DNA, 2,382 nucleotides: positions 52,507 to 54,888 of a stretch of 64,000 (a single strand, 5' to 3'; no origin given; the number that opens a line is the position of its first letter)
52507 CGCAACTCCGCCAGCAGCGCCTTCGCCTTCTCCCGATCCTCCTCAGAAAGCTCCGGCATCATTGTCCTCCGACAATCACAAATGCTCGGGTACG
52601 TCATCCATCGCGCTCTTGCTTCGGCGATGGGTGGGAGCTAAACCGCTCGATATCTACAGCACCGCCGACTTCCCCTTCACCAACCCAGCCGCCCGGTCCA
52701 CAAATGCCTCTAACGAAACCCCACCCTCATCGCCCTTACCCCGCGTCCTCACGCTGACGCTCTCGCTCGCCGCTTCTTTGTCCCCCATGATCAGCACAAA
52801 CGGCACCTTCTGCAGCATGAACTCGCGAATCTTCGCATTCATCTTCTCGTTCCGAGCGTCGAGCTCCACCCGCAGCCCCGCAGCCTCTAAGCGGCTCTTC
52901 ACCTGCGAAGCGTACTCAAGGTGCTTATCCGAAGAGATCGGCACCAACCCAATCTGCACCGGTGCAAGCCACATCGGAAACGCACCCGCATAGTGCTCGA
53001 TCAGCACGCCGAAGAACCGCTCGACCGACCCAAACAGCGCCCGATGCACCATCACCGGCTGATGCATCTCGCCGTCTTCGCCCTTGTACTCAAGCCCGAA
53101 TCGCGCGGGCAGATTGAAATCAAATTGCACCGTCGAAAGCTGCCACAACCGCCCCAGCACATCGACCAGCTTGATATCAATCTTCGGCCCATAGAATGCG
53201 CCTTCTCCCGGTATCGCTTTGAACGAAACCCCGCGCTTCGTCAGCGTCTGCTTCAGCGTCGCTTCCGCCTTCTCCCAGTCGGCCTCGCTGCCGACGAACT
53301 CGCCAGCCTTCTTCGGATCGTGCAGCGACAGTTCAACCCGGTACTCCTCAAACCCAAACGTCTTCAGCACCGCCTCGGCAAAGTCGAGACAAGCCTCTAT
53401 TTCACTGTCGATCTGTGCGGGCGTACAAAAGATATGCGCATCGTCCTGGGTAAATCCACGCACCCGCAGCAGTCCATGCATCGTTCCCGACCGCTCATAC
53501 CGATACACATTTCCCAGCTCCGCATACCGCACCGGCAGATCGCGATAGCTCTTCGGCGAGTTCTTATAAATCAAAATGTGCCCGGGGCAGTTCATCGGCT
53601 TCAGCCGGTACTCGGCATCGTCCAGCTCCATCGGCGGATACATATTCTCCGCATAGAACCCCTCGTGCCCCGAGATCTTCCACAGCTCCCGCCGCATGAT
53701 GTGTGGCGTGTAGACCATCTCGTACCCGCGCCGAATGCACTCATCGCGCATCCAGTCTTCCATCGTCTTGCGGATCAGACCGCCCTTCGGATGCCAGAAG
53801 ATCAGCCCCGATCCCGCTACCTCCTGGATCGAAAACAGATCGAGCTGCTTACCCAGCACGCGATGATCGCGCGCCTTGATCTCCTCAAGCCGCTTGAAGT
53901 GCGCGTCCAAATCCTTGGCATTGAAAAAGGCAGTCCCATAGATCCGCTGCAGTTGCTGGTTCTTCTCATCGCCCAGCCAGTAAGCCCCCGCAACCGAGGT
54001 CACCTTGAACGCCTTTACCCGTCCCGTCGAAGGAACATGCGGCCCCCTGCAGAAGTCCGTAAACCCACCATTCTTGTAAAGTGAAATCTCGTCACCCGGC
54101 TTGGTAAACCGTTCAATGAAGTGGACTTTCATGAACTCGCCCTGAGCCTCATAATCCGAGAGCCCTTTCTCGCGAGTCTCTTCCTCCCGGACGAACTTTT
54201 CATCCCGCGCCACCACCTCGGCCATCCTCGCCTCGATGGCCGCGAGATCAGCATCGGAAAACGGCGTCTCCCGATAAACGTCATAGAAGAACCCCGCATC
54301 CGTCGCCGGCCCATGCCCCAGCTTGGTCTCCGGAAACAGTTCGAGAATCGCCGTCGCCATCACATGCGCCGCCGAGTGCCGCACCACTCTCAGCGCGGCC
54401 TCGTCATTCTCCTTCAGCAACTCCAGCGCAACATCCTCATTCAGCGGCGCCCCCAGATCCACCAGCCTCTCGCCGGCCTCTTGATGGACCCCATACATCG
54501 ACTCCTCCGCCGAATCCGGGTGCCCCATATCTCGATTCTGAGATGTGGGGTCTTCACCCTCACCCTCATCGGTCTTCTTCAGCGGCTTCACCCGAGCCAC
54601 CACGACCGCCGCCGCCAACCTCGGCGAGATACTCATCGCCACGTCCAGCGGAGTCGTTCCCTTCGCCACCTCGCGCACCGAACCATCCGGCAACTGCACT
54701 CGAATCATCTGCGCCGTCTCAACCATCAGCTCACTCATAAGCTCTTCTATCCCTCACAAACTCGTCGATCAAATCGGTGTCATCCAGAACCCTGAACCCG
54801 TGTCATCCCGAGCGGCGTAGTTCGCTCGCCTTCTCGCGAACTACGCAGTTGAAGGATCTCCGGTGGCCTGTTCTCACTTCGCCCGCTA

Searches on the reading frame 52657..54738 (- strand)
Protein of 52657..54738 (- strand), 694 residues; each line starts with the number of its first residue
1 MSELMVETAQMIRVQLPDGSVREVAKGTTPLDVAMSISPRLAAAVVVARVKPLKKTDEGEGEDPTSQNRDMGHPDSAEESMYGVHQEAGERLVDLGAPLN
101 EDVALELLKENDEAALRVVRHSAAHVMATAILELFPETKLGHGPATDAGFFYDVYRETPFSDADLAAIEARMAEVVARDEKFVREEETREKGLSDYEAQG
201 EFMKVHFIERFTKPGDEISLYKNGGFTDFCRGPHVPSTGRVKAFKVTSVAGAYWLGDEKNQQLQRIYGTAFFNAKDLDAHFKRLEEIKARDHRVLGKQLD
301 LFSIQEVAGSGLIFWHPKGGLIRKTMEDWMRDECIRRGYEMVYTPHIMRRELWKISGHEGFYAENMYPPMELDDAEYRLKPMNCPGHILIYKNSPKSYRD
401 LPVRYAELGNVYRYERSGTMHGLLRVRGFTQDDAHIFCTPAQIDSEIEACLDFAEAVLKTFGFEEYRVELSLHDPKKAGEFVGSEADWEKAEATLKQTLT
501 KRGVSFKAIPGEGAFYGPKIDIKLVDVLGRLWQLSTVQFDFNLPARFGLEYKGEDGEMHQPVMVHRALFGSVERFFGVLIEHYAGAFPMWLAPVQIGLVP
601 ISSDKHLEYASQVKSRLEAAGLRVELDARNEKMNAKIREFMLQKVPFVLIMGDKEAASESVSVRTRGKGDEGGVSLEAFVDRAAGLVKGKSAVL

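Call 41: search_protein_families(library=pfam, proteins=[window:52657-54738:-])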
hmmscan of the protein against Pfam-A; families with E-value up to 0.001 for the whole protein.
window:52657-54738:- (694 aa): 4 families
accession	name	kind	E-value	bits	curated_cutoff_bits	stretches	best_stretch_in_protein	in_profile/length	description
PF00587.30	tRNA-synt_2b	-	2.2e-49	168.4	29.3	1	374-583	8-179/179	tRNA synthetase class II core domain (G, H, P, S and T)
PF03129.25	HGTP_anticodon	-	3.3e-21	75.7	21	1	595-682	1-90/94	Anticodon binding domain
PF07973.19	tRNA_SAD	-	9e-15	54.8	24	1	218-267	1-44/44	Threonyl and Alanyl tRNA synthetase second additional domain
PF02824.27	TGS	-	2.3e-09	37.6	22.2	1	12-51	1-40/60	TGS domain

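Call 47: find_homologous_proteins(query=window:52657-54738:-, max_evalue=1e-20)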
Query window:52657-54738:- (694 aa): 8000 proteins with E <= 1e-20 among 8000 candidates; the best 120 are listed.
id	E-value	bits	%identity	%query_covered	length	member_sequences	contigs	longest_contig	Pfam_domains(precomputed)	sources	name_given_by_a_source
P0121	0.0e+0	1449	91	100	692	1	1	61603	PF03129.26,PF02824.28,PF00587.31,PF07973.20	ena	-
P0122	0.0e+0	1445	91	100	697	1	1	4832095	PF03129.26,PF02824.28,PF00587.31,PF07973.20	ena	-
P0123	0.0e+0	1444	91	100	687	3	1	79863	PF03129.26,PF02824.28,PF00587.31,PF07973.20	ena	-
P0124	0.0e+0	1436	90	100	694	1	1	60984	PF03129.26,PF02824.28,PF00587.31,PF07973.20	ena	-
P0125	0.0e+0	1428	90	100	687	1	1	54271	PF03129.26,PF02824.28,PF00587.31,PF07973.20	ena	-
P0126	0.0e+0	1420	90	100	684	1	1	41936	PF03129.26,PF02824.28,PF00587.31,PF07973.20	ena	-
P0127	0.0e+0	1412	90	100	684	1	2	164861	PF03129.26,PF02824.28,PF00587.31,PF07973.20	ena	-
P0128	0.0e+0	1409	88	100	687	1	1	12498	PF03129.26,PF02824.28,PF00587.31,PF07973.20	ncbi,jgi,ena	jgi:threonyl-tRNA synthetase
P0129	0.0e+0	1406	89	100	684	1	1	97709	PF03129.26,PF02824.28,PF00587.31,PF07973.20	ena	-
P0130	0.0e+0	1404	88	100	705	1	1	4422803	PF03129.26,PF02824.28,PF00587.31,PF07973.20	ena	-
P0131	0.0e+0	1404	89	100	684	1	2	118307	PF03129.26,PF02824.28,PF00587.31,PF07973.20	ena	-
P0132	0.0e+0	1396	88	100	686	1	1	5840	PF03129.26,PF02824.28,PF00587.31,PF07973.20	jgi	-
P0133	0.0e+0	1382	88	100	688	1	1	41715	PF03129.26,PF02824.28,PF00587.31,PF07973.20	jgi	jgi:threonyl-tRNA synthetase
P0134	0.0e+0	1378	87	100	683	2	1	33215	PF03129.26,PF02824.28,PF00587.31,PF07973.20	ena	-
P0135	0.0e+0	1378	86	100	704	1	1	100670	PF03129.26,PF02824.28,PF00587.31,PF07973.20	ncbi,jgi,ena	jgi:threonyl-tRNA synthetase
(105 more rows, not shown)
